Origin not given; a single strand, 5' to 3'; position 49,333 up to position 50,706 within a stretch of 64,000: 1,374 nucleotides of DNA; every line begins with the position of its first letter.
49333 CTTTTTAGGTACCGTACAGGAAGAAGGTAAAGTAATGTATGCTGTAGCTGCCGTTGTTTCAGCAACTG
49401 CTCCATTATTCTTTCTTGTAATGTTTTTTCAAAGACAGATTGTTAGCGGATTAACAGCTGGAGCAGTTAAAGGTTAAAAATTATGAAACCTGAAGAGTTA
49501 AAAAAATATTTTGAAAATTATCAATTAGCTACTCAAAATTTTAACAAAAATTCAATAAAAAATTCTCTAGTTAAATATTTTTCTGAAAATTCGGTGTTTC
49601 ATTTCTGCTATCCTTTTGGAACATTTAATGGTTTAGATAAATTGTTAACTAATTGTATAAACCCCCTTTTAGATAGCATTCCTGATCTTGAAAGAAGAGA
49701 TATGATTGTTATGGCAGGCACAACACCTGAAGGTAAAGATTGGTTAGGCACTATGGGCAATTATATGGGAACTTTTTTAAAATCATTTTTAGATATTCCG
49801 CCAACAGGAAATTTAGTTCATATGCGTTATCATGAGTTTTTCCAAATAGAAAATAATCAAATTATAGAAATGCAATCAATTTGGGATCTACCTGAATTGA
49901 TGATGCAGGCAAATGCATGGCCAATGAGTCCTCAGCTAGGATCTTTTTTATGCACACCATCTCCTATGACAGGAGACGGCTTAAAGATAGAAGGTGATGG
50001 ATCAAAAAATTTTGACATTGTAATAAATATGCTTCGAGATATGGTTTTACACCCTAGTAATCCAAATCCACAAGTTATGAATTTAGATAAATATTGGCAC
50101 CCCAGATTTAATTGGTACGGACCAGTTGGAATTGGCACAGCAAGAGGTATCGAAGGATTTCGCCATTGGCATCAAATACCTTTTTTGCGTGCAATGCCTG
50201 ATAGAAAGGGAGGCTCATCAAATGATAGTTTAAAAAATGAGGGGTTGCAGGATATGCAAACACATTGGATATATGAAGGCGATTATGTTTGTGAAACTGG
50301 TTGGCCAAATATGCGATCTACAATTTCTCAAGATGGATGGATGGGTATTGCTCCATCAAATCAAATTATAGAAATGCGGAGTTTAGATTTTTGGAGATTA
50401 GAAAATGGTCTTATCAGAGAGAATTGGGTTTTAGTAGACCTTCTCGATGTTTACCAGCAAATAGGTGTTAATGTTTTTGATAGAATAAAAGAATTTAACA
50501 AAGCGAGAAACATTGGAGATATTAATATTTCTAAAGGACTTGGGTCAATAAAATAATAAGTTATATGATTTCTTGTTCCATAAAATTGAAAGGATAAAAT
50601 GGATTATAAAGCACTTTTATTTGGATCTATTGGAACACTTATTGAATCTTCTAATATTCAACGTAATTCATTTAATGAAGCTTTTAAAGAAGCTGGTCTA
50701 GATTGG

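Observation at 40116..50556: Three paralogous two-domain SnoaL-like/ester-cyclase (NTF2-fold) proteins, one per operon of the island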

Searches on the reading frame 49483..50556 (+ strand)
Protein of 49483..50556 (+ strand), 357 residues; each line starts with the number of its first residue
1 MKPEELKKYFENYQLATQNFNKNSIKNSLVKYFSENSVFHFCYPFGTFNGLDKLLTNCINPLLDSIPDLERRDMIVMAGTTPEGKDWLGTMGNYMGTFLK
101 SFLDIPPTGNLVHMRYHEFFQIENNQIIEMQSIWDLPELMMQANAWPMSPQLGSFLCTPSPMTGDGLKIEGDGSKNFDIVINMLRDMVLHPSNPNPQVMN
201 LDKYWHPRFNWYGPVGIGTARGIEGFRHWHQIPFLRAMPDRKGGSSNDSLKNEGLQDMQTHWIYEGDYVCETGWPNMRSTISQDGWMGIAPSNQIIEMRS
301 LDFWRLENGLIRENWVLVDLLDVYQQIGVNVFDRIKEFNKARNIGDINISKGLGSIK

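Call 4: search_protein_families(library=pfam, proteins=[window:49483-50556:+], max_evalue=0.01)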
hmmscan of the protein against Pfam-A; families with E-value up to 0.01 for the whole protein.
window:49483-50556:+ (357 aa): 2 families
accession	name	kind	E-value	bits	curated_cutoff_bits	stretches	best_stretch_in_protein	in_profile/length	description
PF07366.18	SnoaL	-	1.8e-20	73.5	28.4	2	21-142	12-125/126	SnoaL-like polyketide cyclase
PF12680.13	SnoaL_2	-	4.1e-09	37.4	27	1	201-313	16-101/102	SnoaL-like domain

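Call 5: search_protein_families(library=ncbifam, proteins=[window:49483-50556:+], max_evalue=0.01)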
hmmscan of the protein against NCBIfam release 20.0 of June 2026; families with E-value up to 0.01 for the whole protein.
window:49483-50556:+ (357 aa): 1 family
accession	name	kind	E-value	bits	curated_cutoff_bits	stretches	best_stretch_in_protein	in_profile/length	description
TIGR02096.1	TIGR02096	subfamily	4.5e-07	30.2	97.1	0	93-142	78-127/129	ketosteroid isomerase-related protein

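Call 9: search_solved_structures(query=window:49483-50556:+, max_evalue=1, show_alignments=2)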
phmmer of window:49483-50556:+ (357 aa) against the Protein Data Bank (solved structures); distinct sequences matched with E-value up to 1: 4.
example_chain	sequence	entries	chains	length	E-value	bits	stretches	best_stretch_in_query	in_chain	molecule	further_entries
3kkg_A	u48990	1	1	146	0.0076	18.2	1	67-147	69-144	Putative SnoaL-like polyketide cyclase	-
6hnn_A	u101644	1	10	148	0.019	17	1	285-330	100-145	Putative polyketide cyclase IdmH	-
5x7l_A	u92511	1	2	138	0.074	15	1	286-329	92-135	TsrD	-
8ysb_A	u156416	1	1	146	0.23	13.3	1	283-329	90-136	Predicted ester cyclase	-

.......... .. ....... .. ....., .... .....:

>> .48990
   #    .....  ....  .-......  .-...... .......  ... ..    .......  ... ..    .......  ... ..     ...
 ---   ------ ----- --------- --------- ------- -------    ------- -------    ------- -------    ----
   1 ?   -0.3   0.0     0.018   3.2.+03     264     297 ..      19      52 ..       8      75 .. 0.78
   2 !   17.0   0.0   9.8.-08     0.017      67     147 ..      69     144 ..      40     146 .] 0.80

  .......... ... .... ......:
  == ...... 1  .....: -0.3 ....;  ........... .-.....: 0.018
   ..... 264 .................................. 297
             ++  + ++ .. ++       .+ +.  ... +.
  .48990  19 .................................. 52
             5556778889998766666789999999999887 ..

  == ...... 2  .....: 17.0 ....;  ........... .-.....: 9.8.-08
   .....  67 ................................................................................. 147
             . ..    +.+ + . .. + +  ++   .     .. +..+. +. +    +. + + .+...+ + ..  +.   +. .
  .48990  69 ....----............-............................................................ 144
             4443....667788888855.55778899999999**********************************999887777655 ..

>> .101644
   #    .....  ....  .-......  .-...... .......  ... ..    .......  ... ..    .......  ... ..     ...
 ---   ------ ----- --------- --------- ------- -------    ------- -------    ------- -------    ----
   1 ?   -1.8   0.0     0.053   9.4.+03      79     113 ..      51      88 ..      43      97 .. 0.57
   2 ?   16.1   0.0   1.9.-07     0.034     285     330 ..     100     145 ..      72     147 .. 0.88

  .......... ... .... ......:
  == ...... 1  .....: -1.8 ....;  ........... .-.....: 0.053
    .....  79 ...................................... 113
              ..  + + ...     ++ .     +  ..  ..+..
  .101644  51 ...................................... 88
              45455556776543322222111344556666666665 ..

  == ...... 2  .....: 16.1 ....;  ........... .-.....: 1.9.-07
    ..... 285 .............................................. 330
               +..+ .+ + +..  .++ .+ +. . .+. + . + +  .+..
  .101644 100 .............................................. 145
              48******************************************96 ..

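Call 10: find_homologous_proteins(query=window:49483-50556:+)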
Query window:49483-50556:+ (357 aa): 4922 proteins with E <= 0.001 among 5744 candidates; the best 120 are listed.
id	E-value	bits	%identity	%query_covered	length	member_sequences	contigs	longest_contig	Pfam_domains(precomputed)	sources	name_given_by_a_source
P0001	2.4e-231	785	92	100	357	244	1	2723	PF07366.19,PF12680.14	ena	-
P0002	2.4e-215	733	83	100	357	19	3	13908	PF07366.19,PF12680.14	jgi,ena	jgi:predicted ester cyclase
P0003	3.1e-210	716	82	100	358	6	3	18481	PF07366.19,PF12680.14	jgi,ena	-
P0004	7.1e-199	678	77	100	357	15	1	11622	PF07366.19,PF12680.14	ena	-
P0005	6.0e-198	675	76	100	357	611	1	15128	PF07366.19,PF12680.14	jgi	-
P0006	3.9e-195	666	75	100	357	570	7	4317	PF07366.19,PF12680.14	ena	-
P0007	1.2e-192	658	74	100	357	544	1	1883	PF07366.19,PF12680.14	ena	-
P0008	2.4e-188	644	73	99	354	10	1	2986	PF07366.19,PF12680.14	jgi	-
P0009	1.1e-168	579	65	100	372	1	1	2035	PF07366.19,PF12680.14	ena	-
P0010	7.9e-166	570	65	100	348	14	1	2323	PF07366.19,PF12680.14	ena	-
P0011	1.0e-163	563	64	99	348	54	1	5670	PF07366.19,PF12680.14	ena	-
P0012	5.5e-163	560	64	99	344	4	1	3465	PF07366.19,PF12680.14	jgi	-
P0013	6.6e-162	557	63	99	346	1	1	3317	PF07366.19,PF12680.14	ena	-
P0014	1.9e-160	552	64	99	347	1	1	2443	PF07366.19,PF12680.14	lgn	-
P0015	3.5e-160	551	63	99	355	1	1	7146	PF07366.19,PF12680.14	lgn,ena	-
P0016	6.1e-160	550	62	100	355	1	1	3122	PF07366.19,PF12680.14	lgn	-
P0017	1.2e-159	549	63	99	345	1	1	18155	PF07366.19,PF12680.14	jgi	-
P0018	2.1e-159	548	63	100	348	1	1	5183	PF07366.19,PF12680.14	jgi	jgi:predicted ester cyclase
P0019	2.4e-159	548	62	100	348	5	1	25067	PF07366.19,PF12680.14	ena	-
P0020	2.4e-159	548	62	100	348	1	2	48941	PF07366.19,PF12680.14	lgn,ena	-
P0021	1.2e-158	546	63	99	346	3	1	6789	PF07366.19,PF12680.14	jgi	-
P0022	9.6e-158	543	60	100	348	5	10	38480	PF07366.19,PF12680.14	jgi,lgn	-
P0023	1.2e-157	543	61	99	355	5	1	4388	PF07366.19,PF12680.14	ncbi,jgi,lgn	-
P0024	1.3e-157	543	61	100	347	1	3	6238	PF07366.19,PF12680.14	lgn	-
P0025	1.6e-157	542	62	99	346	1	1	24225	PF07366.19,PF12680.14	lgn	-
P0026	3.9e-157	541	61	99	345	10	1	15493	PF07366.19,PF12680.14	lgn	-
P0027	4.6e-157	541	61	100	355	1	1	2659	PF07366.19,PF12680.14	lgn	-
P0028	5.4e-157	540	61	100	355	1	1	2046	PF07366.19,PF12680.14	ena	-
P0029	5.5e-157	540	62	99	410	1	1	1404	PF07366.19,PF12680.14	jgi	jgi:predicted ester cyclase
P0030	1.2e-156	539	62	97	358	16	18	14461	PF07366.19,PF12680.14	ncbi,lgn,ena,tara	tara:strand:+ start:3277 stop:4353 length:1077 start_codon:yes stop_codon:yes gene_type:complete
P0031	2.0e-156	539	61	99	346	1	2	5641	PF07366.19,PF12680.14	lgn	-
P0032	3.9e-156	538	61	98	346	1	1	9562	PF07366.19,PF12680.14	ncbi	-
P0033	4.7e-156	537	61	99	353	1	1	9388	PF07366.19,PF12680.14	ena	-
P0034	4.8e-156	537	63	99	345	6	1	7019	PF07366.19,PF12680.14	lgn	-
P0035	4.8e-156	537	64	96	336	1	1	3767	PF07366.19,PF12680.14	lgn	-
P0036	4.9e-156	537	60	100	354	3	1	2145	PF07366.19,PF12680.14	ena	-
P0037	5.9e-156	537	61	99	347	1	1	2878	PF07366.19,PF12680.14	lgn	-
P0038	6.5e-156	537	61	100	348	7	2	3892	PF07366.19,PF12680.14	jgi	jgi:predicted ester cyclase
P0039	7.1e-156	537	61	100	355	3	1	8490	PF07366.19,PF12680.14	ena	-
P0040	7.8e-156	537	60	99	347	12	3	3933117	PF07366.19,PF12680.14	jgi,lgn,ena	jgi:predicted ester cyclase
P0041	8.6e-156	537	61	99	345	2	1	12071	PF07366.19,PF12680.14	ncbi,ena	-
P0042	9.7e-156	536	62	99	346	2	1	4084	PF07366.19,PF12680.14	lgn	-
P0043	1.1e-155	536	61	100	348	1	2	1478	PF07366.19,PF12680.14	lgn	-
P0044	1.2e-155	536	62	99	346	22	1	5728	PF07366.19,PF12680.14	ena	-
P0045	1.6e-155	536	62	99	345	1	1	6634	PF07366.19,PF12680.14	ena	-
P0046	1.8e-155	535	62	99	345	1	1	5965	PF07366.19,PF12680.14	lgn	-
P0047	2.1e-155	535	61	99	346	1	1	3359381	PF07366.19,PF12680.14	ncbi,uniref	ncbi:MAG: ester cyclase [Erythrobacter sp.]|uniref:ester cyclase n=1 Tax=Erythrobacter sp. TaxID=104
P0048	3.1e-155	535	62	97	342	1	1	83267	PF07366.19,PF12680.14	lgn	-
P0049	3.2e-155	535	61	98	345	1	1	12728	PF07366.19,PF12680.14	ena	-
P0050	4.1e-155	534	61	98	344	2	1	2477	PF07366.19,PF12680.14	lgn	-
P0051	4.2e-155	534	61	99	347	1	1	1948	PF07366.19,PF12680.14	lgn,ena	-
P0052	5.2e-155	534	61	99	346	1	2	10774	PF07366.19,PF12680.14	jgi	jgi:predicted ester cyclase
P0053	7.3e-155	533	63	96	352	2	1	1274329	PF07366.19,PF12680.14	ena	-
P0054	8.3e-155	533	60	99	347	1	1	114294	PF07366.19,PF12680.14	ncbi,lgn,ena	-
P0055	9.6e-155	533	60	100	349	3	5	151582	PF07366.19,PF12680.14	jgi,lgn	-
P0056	1.1e-154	533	61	99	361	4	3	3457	PF07366.19,PF12680.14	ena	-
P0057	1.1e-154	533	62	99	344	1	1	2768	PF07366.19,PF12680.14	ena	-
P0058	1.3e-154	533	61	99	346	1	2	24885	PF07366.19,PF12680.14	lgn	-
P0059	1.4e-154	533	61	99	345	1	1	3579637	PF07366.19,PF12680.14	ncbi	ncbi:MAG: ester cyclase [Henriciella sp.]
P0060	1.5e-154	532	60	100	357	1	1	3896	PF07366.19,PF12680.14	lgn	-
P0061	1.5e-154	532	61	99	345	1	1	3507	PF07366.19,PF12680.14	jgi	-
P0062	1.9e-154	532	57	100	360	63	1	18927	PF07366.19,PF12680.14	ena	-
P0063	1.9e-154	532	62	96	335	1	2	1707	PF07366.19,PF12680.14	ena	-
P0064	2.2e-154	532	61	99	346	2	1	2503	PF07366.19,PF12680.14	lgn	-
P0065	2.3e-154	532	61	99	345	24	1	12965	PF07366.19,PF12680.14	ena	-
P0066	2.3e-154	532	58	100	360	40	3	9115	PF07366.19,PF12680.14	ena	-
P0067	3.6e-154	531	67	91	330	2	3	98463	PF07366.19,PF12680.14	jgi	jgi:predicted ester cyclase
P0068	4.8e-154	531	62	99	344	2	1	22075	PF07366.19,PF12680.14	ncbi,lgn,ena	-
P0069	4.9e-154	531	61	99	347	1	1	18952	PF07366.19,PF12680.14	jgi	-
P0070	5.5e-154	531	60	100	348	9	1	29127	PF07366.19,PF12680.14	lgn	-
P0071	6.1e-154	530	61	99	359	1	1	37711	PF07366.19,PF12680.14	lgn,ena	-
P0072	6.7e-154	530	61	99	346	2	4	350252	PF07366.19,PF12680.14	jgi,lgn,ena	-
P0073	9.7e-154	530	61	99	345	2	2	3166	PF07366.19,PF12680.14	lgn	-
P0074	1.1e-153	530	60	99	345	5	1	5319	PF07366.19,PF12680.14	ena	-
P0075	1.1e-153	530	62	99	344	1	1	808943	PF07366.19,PF12680.14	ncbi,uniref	ncbi:ester cyclase [Yoonia sp. 208BN28-4]|uniref:ester cyclase n=1 Tax=Yoonia sp. 208BN28-4 TaxID=31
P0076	1.1e-153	530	61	99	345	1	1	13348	PF07366.19,PF12680.14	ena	-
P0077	1.2e-153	530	60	99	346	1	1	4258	PF07366.19,PF12680.14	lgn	-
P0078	1.2e-153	529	59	99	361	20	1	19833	PF07366.19,PF12680.14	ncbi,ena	-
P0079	1.3e-153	529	61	99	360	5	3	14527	PF07366.19,PF12680.14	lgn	-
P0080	1.6e-153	529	61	99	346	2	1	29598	PF07366.19,PF12680.14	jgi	-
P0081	1.9e-153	529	61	99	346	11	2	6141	PF07366.19,PF12680.14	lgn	-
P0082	2.0e-153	529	61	99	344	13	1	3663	PF07366.19,PF12680.14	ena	-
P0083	2.2e-153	529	61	98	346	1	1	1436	PF07366.19,PF12680.14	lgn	-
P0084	2.2e-153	529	61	99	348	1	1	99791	PF07366.19,PF12680.14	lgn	-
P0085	3.7e-153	528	61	99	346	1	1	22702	PF07366.19,PF12680.14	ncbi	-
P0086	3.8e-153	528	61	99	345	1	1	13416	PF07366.19,PF12680.14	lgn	-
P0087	3.9e-153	528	60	98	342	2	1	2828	PF07366.19,PF12680.14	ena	-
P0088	4.1e-153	528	61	99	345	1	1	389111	PF07366.19,PF12680.14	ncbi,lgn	ncbi:MAG: ester cyclase [Pseudomonadota bacterium]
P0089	5.1e-153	527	62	99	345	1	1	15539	PF07366.19,PF12680.14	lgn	-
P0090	5.9e-153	527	61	99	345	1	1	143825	PF07366.19,PF12680.14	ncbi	ncbi:MAG: ester cyclase [Pseudomonadota bacterium]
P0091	6.0e-153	527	60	100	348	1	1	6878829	PF07366.19,PF12680.14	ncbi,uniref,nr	ncbi:ester cyclase [Agarilytica rhodophyticola]|uniref:ester cyclase n=1 Tax=Agarilytica rhodophytic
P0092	6.8e-153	527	61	99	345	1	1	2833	PF07366.19,PF12680.14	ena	-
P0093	7.4e-153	527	62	99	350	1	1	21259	PF07366.19,PF12680.14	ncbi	-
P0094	7.8e-153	527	59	99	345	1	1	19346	PF07366.19,PF12680.14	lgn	-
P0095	8.4e-153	527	60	99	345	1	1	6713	PF07366.19,PF12680.14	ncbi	ncbi:MAG: ester cyclase [Pseudomonadota bacterium]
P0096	1.0e-152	526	61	99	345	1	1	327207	PF07366.19,PF12680.14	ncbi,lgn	ncbi:MAG: ester cyclase [Pseudomonadota bacterium]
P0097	1.2e-152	526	60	100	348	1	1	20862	PF07366.19,PF12680.14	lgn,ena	-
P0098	1.4e-152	526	60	100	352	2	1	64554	PF07366.19,PF12680.14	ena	-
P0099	1.5e-152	526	60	99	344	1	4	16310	PF07366.19,PF12680.14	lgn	-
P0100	1.7e-152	526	60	99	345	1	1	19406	PF07366.19,PF12680.14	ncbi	ncbi:MAG: ester cyclase [Pseudomonadota bacterium]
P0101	1.9e-152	525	61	99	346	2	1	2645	PF07366.19,PF12680.14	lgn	-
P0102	2.0e-152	525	60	99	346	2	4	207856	PF07366.19,PF12680.14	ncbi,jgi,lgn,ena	jgi:predicted ester cyclase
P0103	2.0e-152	525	61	99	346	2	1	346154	PF07366.19,PF12680.14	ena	-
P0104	2.1e-152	525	62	95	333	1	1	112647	PF07366.19,PF12680.14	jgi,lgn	-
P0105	2.2e-152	525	61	99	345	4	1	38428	PF07366.19,PF12680.14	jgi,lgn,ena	-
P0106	2.4e-152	525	61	99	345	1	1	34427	PF07366.19,PF12680.14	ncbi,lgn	ncbi:MAG: ester cyclase [Pseudomonadota bacterium]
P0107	2.7e-152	525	62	99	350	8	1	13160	PF07366.19,PF12680.14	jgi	-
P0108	2.8e-152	525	60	99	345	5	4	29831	PF07366.19,PF12680.14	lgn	-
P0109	2.9e-152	525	60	99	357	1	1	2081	PF07366.19,PF12680.14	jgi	jgi:predicted ester cyclase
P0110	4.2e-152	524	62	99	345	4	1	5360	PF07366.19,PF12680.14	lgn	-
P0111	4.4e-152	524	66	89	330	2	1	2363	PF07366.19,PF12680.14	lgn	-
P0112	4.5e-152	524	60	99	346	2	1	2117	PF07366.19,PF12680.14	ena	-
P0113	4.5e-152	524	61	98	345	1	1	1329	PF07366.19,PF12680.14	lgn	-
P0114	4.6e-152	524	59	99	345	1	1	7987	PF07366.19,PF12680.14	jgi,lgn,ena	-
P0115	5.7e-152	524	60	99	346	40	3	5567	PF07366.19,PF12680.14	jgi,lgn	jgi:predicted ester cyclase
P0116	6.4e-152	524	60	99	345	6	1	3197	PF07366.19,PF12680.14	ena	-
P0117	7.1e-152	524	60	99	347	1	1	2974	PF07366.19,PF12680.14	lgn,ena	-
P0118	7.7e-152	524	59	99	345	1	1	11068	PF07366.19,PF12680.14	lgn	-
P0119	8.3e-152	523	60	99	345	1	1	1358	PF07366.19,PF12680.14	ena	-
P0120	8.4e-152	523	60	99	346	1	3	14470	PF07366.19,PF12680.14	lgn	-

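Call 11: find_encoding_contigs(protein=P0091, flank=10000, max_places=2)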
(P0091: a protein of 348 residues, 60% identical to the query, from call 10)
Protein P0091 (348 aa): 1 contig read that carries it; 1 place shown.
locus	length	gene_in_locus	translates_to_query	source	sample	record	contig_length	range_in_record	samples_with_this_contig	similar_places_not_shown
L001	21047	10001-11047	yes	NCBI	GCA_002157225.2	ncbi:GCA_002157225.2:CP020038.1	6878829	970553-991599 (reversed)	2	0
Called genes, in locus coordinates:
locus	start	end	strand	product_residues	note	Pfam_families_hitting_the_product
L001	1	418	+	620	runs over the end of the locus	PF04348:LppC, PF13458:Peripla_BP_6 (faint)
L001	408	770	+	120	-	PF02021:UPF0102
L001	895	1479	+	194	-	PF13580:SIS_2, PF01380:SIS (weak)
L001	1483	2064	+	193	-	PF04972:BON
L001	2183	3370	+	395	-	PF00108:Thiolase_N, PF00109:ketoacyl-synt, PF02803:Thiolase_C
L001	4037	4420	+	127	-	-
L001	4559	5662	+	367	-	PF07632:Sde182_NH-like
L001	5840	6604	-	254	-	PF00106:adh_short, PF13561:adh_short_C2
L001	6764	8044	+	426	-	PF00815:Histidinol_dh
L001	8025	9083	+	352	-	PF00356:LacI, PF00532:Peripla_BP_1, PF13407:Peripla_BP_4, PF13377:Peripla_BP_3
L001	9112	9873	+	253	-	PF03328:HpcH_HpaI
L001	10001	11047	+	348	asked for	PF07366:SnoaL, PF12680:SnoaL_2 (weak), PF07366:SnoaL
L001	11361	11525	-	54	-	PF00301:Rubredoxin, PF21349:RUBY_RBDX (faint)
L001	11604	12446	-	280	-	-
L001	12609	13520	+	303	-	PF00126:HTH_1, PF03466:LysR_substrate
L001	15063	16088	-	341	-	PF07366:SnoaL (faint), PF12680:SnoaL_2 (faint)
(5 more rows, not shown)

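Call 12: find_encoding_contigs(protein=P0075, flank=10000, max_places=2)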
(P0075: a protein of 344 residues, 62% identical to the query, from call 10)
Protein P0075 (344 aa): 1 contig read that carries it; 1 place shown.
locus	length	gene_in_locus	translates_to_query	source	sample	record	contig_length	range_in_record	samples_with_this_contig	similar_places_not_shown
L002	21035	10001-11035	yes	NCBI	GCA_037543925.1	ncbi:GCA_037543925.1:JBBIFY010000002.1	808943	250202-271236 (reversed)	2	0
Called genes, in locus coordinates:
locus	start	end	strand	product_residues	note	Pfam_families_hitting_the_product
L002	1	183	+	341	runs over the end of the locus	PF00356:LacI, PF00532:Peripla_BP_1, PF13407:Peripla_BP_4, PF13377:Peripla_BP_3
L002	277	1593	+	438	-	PF01547:SBP_bac_1, PF13416:SBP_bac_8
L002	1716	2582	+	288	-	PF00528:BPD_transp_1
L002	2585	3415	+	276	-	PF00528:BPD_transp_1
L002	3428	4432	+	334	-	PF02463:SMC_N (faint), PF00005:ABC_tran, PF08402:TOBE_2 (weak)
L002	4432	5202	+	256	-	PF00106:adh_short, PF08659:KR, PF13561:adh_short_C2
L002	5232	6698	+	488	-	PF01232:Mannitol_dh, PF08125:Mannitol_dh_C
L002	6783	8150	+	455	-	PF00202:Aminotran_3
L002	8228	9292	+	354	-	-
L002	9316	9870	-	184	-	PF07879:PHB_acc_N, PF05233:PHB_acc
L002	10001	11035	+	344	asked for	PF07366:SnoaL, PF12680:SnoaL_2, PF07366:SnoaL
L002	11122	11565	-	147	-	PF09361:Phasin_2 (weak)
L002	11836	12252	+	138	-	PF04828:GFA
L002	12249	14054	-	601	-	PF07167:PhaC_N, PF00561:Abhydrolase_1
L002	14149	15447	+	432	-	PF06850:PHB_depo_C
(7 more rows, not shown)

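Call 17: find_related_loci(query=A1, collection=genome_contigs, flank=10000)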
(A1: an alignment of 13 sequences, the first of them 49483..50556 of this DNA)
Query A1 (357 aa) in genome_contigs; peptide patterns used: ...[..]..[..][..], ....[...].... (x = any residue, [..] = any of these).
600 stretches matched a pattern (row limit reached: there are more); 600 encode a relative of the query (tblastn E <= 1e-3); the best 80 are kept; 80 distinct loci.
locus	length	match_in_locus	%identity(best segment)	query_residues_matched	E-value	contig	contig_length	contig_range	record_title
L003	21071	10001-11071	100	1-357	0e+0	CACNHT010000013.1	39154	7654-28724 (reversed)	MAG: uncultured Alphaproteobacteria bacterium isolate AG-920-K10 genome assembly, contig: AG-920-K10_NODE_13, whole geno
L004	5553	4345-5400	92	1-352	0e+0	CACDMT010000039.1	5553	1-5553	uncultured Alphaproteobacteria bacterium isolate AG-365-O06 genome assembly, contig: AG-365-O06_NODE_39, whole genome sh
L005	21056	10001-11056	92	1-352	0e+0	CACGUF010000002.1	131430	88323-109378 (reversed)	uncultured Alphaproteobacteria bacterium isolate AG-426-C22 genome assembly, contig: AG-426-C22_NODE_2, whole genome sho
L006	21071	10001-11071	99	1-357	0e+0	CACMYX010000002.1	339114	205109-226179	MAG: uncultured Alphaproteobacteria bacterium isolate AG-892-I02 genome assembly, contig: AG-892-I02_NODE_2, whole genom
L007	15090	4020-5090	76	1-357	0e+0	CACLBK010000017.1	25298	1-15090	uncultured Alphaproteobacteria bacterium isolate AG-461-E22 genome assembly, contig: AG-461-E22_NODE_17, whole genome sh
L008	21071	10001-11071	75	1-357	0e+0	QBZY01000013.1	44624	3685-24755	Pelagibacteraceae bacterium AG-337-I02 Ga0172122_113, whole genome shotgun sequence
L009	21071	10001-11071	75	1-357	0e+0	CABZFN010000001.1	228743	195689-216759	MAG: uncultured Alphaproteobacteria bacterium isolate AG-337-F02 genome assembly, contig: AG-337-F02_NODE_1, whole genom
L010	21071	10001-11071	74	1-357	0e+0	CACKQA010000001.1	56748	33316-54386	uncultured Alphaproteobacteria bacterium isolate AG-457-C19 genome assembly, contig: AG-457-C19_NODE_1, whole genome sho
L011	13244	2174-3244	74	1-357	0e+0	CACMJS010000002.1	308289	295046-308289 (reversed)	MAG: uncultured Alphaproteobacteria bacterium isolate AG-891-K05 genome assembly, contig: AG-891-K05_NODE_2, whole genom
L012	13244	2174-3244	74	1-357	0e+0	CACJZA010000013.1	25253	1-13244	uncultured Alphaproteobacteria bacterium isolate AG-916-I08 genome assembly, contig: AG-916-I08_NODE_13, whole genome sh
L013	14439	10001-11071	74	1-357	0e+0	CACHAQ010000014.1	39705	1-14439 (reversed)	uncultured Alphaproteobacteria bacterium isolate AG-426-J10 genome assembly, contig: AG-426-J10_NODE_14, whole genome sh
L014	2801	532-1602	74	1-357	0e+0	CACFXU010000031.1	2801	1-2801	uncultured Alphaproteobacteria bacterium isolate AG-414-N23 genome assembly, contig: AG-414-N23_NODE_32, whole genome sh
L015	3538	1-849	100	75-357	0e+0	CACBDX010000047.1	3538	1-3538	uncultured Alphaproteobacteria bacterium isolate AG-899-F03 genome assembly, contig: AG-899-F03_NODE_47, whole genome sh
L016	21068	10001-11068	72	1-356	0e+0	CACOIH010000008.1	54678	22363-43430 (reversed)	MAG: uncultured Alphaproteobacteria bacterium isolate AH-321-J05 genome assembly, contig: AH-321-J05_NODE_8, whole genom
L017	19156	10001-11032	62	1-353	2e-161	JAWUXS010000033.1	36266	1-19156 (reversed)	MAG: Paracoccaceae bacterium isolate HBSea_ice_MAG702 BAT.702_653174_flag=0_multi=24.0000_len=36266, whole genome shotgu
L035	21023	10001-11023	60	5-354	1e-154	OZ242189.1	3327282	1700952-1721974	MAG: Halieaceae bacterium isolate 61d33dc2-a761-4bf4-98a1-452c2c590a1b genome assembly, chromosome: 1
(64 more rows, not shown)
